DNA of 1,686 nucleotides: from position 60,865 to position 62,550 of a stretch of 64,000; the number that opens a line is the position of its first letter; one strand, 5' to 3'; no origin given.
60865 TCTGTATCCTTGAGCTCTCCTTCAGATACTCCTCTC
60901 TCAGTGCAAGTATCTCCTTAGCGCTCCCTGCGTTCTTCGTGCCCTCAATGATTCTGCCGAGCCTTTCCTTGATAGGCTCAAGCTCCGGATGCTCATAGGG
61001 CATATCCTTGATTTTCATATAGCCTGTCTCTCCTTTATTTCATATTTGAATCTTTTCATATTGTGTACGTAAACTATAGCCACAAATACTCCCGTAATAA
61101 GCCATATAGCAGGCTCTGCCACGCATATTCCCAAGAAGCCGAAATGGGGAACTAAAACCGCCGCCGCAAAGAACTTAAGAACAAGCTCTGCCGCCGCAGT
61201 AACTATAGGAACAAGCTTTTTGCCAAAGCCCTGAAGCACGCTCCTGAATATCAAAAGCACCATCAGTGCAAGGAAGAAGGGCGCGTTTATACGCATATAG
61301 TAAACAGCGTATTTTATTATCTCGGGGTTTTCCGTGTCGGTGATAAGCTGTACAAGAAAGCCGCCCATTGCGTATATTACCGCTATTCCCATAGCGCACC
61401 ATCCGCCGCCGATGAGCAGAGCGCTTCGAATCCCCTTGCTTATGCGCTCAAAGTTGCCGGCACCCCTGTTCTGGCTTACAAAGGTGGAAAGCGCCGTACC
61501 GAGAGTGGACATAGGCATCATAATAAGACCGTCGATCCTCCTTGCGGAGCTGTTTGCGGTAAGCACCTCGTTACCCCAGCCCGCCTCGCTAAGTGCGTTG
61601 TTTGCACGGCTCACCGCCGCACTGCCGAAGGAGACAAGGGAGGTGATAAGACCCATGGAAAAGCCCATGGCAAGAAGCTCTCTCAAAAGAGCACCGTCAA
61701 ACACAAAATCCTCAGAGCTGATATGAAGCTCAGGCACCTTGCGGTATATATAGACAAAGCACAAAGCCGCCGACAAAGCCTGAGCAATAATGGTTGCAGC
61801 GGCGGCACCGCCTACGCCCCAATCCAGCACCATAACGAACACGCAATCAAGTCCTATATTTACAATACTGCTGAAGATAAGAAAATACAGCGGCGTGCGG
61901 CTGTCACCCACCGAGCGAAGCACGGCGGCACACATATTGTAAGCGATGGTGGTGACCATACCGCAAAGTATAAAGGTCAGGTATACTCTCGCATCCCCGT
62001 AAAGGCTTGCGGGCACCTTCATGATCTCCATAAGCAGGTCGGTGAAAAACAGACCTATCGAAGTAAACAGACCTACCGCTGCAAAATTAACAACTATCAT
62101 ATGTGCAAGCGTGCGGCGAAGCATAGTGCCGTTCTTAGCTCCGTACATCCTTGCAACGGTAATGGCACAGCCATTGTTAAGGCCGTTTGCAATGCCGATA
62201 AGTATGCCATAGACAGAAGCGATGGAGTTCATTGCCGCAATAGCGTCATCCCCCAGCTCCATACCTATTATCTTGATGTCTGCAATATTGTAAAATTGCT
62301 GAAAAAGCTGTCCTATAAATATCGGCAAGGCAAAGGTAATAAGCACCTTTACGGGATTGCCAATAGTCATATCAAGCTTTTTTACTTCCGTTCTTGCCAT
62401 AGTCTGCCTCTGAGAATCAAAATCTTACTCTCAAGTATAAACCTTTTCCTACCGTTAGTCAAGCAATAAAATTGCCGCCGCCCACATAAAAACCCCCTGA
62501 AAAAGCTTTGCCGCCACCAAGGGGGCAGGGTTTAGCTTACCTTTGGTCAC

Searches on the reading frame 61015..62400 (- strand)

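Call 6: search_protein_families(library=pfam, proteins=[window:61015-62400:-], max_evalue=0.001)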
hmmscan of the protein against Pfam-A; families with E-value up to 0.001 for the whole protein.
window:61015-62400:- (461 aa): 1 family
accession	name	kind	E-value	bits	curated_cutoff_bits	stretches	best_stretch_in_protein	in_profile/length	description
PF01554.23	MatE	-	7.9e-45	152.9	24.9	2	26-185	1-159/161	MatE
